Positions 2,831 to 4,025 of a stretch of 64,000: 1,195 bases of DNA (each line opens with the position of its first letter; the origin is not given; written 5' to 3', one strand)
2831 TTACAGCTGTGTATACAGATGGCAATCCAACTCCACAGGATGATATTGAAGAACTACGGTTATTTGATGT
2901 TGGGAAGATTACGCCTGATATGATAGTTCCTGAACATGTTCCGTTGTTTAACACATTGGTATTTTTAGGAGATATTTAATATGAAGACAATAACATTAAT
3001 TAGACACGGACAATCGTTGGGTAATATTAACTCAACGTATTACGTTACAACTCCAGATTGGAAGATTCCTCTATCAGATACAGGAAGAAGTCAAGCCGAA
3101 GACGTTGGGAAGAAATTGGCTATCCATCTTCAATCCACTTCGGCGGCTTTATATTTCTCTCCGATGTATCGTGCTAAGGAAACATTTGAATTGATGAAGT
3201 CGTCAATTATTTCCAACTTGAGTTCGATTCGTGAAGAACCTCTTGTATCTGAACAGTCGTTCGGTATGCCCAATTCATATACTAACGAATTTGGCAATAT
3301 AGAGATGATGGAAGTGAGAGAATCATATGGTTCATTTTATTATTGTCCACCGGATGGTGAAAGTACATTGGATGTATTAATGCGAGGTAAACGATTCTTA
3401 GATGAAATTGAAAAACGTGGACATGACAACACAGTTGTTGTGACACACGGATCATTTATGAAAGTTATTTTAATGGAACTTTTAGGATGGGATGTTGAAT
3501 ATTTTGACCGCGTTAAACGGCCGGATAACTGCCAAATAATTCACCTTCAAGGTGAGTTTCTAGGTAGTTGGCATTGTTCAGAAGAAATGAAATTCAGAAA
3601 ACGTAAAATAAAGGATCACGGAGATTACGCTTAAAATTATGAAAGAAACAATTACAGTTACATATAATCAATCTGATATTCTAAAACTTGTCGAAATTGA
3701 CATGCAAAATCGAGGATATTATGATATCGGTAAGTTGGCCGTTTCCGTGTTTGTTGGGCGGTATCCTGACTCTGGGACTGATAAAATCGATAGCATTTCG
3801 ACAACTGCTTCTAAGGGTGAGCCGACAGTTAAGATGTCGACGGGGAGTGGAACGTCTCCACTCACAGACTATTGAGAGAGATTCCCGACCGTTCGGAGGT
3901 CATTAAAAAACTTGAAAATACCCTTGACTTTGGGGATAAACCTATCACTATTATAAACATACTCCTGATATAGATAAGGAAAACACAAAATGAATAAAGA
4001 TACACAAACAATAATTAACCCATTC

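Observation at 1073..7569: NAD+ reconstitution module: NadV + NadD-like NMNAT + NadM-Nudix + Prs (+ histidine phosphatase, CinA-like)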

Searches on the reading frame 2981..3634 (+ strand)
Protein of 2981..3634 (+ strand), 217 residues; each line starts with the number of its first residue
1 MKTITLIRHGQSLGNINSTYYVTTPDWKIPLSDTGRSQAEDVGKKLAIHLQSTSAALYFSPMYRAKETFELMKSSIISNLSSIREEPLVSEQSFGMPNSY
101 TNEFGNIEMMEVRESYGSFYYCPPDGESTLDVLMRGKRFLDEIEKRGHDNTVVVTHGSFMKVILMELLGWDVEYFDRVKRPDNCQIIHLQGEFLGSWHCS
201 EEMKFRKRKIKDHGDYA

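Call 3: search_protein_families(library=pfam, proteins=[window:2981-3634:+], max_evalue=0.01)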
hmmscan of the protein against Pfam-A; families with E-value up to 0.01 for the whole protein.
window:2981-3634:+ (217 aa): 1 family
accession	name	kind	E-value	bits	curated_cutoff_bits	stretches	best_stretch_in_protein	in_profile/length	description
PF00300.27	His_Phos_1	-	3.5e-27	95.8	21.7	1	4-190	1-180/194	Histidine phosphatase superfamily (branch 1)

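Call 4: search_protein_families(library=phrogs, proteins=[window:2981-3634:+], max_evalue=0.001)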
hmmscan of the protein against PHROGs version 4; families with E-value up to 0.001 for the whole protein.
window:2981-3634:+ (217 aa): 1 family
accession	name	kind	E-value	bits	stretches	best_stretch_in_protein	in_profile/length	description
phrog_12933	-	unknown function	5.2e-25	89.6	1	2-188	2-184/197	-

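Call 16: search_protein_families(library=ncbifam, proteins=[window:2981-3634:+], max_evalue=0.01)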
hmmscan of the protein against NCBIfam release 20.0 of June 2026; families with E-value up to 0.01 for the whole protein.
window:2981-3634:+ (217 aa): 13 families
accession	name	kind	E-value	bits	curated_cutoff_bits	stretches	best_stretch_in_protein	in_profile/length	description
TIGR03162.1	ribazole_cobC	equivalog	1.1e-17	64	162.9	1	4-178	1-166/176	alpha-ribazole phosphatase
TIGR03848.1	MSMEG_4193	subfamily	4e-13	49.3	203.85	1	3-179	1-175/204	MSMEG_4193 family putative phosphomutase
NF005567.0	PRK07238.1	equivalog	2.4e-12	46.9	326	1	3-178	179-348/378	bifunctional RNase H/acid phosphatase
NF045917.1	PhserinePhPspA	equivalog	1.9e-10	40.8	350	1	3-175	3-169/211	phosphoserine phosphatase PspA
NF038349.1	dPGM_arch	equivalog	5.5e-09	36.2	225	1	4-171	1-152/194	2,3-diphosphoglycerate-dependent phosphoglycerate mutase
NF002339.0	PRK01295.1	equivalog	1.2e-08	34.6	316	1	2-168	3-170/206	2,3-bisphosphoglycerate-dependent phosphoglycerate mutase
NF002217.0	PRK01112.1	equivalog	3.5e-07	29.8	320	0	1-47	1-44/228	2,3-bisphosphoglycerate-dependent phosphoglycerate mutase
NF011580.0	PRK15004.1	equivalog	2.1e-06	27.9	250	1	4-170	3-163/203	adenosylcobalamin/alpha-ribazole phosphatase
NF009993.0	PRK13462.1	equivalog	3.3e-06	26.9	226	1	4-166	8-157/203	acid phosphatase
NF052369.1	PmrG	equivalog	0.00032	20.2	170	0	32-74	47-88/168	lipopolysaccharide core heptose(II)-phosphate phosphatase PmrG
NF010713.0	PRK14115.1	equivalog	0.00036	19.9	305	1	1-95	1-91/248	2,3-diphosphoglycerate-dependent phosphoglycerate mutase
TIGR00249.1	sixA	equivalog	0.00044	20.1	74.5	1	4-76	3-67/154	phosphohistidine phosphatase SixA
NF052459.1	OxoGTPPhMutT1Mycb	equivalog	0.0022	17.1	475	1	2-96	133-217/292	8-oxo-(d)GTP phosphatase MutT1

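Call 75: search_solved_structures(query=window:2981-3634:+, max_evalue=0.001)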
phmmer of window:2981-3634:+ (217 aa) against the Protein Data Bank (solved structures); distinct sequences matched with E-value up to 0.001: 6.
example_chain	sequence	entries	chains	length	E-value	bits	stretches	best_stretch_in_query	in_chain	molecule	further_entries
3e9c_A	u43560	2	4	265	1.3e-07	34.7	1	4-147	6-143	Zgc:56074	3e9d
3e9e_A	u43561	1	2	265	2.4e-06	30.5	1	4-147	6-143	Zgc:56074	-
1ebb_A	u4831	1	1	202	3.2e-06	30.2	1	3-165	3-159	PHOSPHATASE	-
1h2e_A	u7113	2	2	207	3.3e-06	30.1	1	3-165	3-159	PHOSPHATASE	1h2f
4ij5_A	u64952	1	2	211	1.5e-05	27.9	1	4-177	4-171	Phosphoserine phosphatase 1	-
4ij6_A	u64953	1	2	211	0.00015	24.7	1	30-178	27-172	Phosphoserine phosphatase 1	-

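Call 77: search_dna_similar(query=window:2981-3634:+, collection=phages, mode=protein, max_rows=30, max_evalue=0.001)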
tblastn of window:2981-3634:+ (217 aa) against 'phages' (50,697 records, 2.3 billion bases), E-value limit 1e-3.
Records with a match: 13; places in all: 13; records where one place covers at least 80% of the query: 7.
Best place of each record, by identity: <60% 13.
By first word of the organism name: Bacteriophage 3; Acinetobacter 3; Tenacibaculum 3; Staphylococcus 2; Xanthomonas 1; Tunturiibacter 1.
By host as written in the record: - 3; Tenacibaculum maritimum 3; Staphylococcus aureus 2; Acinetobacter baumannii DSM 30007 2; Xanthomonas sp. 1; Acinetobacter baumannii 1; Tunturiibacter psychrotolerans X4BP1 1.
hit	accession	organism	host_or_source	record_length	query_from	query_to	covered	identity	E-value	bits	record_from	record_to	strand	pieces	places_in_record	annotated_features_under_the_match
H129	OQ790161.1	Xanthomonas phage RTH11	Xanthomonas sp.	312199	4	187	85%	32.8%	7e-21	96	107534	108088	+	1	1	histidine phosphatase family protein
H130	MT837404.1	Bacteriophage sp.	human fecal samples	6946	4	184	83%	31.6%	1e-9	63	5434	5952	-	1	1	record has no annotation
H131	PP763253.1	Acinetobacter phage Ab1-TPeters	Acinetobacter baumannii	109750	4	173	78%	32.4%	3e-13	74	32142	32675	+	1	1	hypothetical protein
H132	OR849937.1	Staphylococcus phage SA 1298 Kay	Staphylococcus aureus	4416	3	206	94%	24.3%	9e-9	60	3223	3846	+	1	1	record has no annotation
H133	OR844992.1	Staphylococcus phage SA 1306 Kay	Staphylococcus aureus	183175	3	206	94%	24.3%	1e-8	60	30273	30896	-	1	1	record has no annotation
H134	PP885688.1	Tunturiibacter phage Tunturi_5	Tunturiibacter psychrotolerans X4BP1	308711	2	186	85%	26.5%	4e-6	52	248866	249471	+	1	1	DNA methyltransferase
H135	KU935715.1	Acinetobacter phage vB_AbaM_ME3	Acinetobacter baumannii DSM 30007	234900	4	178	81%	27.7%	2e-7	57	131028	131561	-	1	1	phosphoglycerate mutase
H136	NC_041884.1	Acinetobacter phage vB_AbaM_ME3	Acinetobacter baumannii DSM 30007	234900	4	178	81%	27.7%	2e-7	57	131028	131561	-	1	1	phosphoglycerate mutase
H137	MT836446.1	Bacteriophage sp.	human fecal samples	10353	1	163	75%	28.4%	5e-5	49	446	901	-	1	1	record has no annotation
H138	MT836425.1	Bacteriophage sp.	human fecal samples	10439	1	163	75%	27.9%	2e-7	57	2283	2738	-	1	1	record has no annotation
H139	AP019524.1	Tenacibaculum phage PTm1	Tenacibaculum maritimum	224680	4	95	42%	29.3%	4e-4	47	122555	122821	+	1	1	histidine phosphatase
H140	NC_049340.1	Tenacibaculum phage PTm1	Tenacibaculum maritimum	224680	4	95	42%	29.3%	4e-4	47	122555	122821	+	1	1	histidine phosphatase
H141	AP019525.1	Tenacibaculum phage PTm5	Tenacibaculum maritimum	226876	4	95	42%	29.3%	4e-4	47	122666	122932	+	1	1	histidine phosphatase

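Call 79: get_annotated_region(hit=H129, flank=5000)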
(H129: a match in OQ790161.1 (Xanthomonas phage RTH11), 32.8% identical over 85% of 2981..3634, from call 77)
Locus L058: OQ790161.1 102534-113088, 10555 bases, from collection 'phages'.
description: Xanthomonas phage RTH11, complete genome.
organism: Xanthomonas phage RTH11 (NCBI taxid 3044021)
taxonomy: Viruses; Duplodnaviria; Heunggongvirae; Uroviricota; Caudoviricetes
host: Xanthomonas sp.; source: Ditch water; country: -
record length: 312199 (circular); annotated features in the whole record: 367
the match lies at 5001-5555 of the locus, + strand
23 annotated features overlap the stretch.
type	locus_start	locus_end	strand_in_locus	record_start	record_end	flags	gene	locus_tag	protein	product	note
CDS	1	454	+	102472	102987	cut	-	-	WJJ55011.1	DUF4406 domain-containing protein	-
CDS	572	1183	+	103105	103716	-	-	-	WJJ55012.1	hypothetical protein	-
CDS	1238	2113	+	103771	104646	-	-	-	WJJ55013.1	dCTP deaminase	-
CDS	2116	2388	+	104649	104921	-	-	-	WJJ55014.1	hypothetical protein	-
CDS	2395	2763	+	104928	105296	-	-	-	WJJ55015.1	hypothetical protein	-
CDS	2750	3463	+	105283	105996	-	-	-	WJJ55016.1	hypothetical protein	-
CDS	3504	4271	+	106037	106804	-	-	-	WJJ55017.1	hypothetical protein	-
CDS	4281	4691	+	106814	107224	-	-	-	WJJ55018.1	hypothetical protein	-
CDS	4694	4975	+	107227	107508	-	-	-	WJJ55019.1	hypothetical protein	-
CDS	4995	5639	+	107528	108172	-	-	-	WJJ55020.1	histidine phosphatase family protein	-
CDS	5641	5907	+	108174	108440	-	-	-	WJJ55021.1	hypothetical protein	-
CDS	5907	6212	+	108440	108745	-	-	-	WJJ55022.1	hypothetical protein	-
CDS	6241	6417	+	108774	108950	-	-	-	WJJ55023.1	hypothetical protein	-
CDS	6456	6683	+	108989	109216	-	-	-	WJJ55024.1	hypothetical protein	-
CDS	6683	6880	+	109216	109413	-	-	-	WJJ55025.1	hypothetical protein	-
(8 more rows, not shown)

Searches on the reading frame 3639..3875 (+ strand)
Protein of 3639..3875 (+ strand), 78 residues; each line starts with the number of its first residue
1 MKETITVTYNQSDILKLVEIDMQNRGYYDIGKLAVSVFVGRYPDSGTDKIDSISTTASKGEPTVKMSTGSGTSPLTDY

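Call 3: search_protein_families(library=pfam, proteins=[window:3639-3875:+], max_evalue=0.01)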
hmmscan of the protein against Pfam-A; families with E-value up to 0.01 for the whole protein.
window:3639-3875:+ (78 aa): 0 families

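Call 4: search_protein_families(library=phrogs, proteins=[window:3639-3875:+], max_evalue=0.001)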
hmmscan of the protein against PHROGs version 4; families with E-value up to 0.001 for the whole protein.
window:3639-3875:+ (78 aa): 0 families

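Call 16: search_protein_families(library=ncbifam, proteins=[window:3639-3875:+], max_evalue=0.01)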
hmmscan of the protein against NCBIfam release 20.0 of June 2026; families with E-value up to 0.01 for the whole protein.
window:3639-3875:+ (78 aa): 0 families
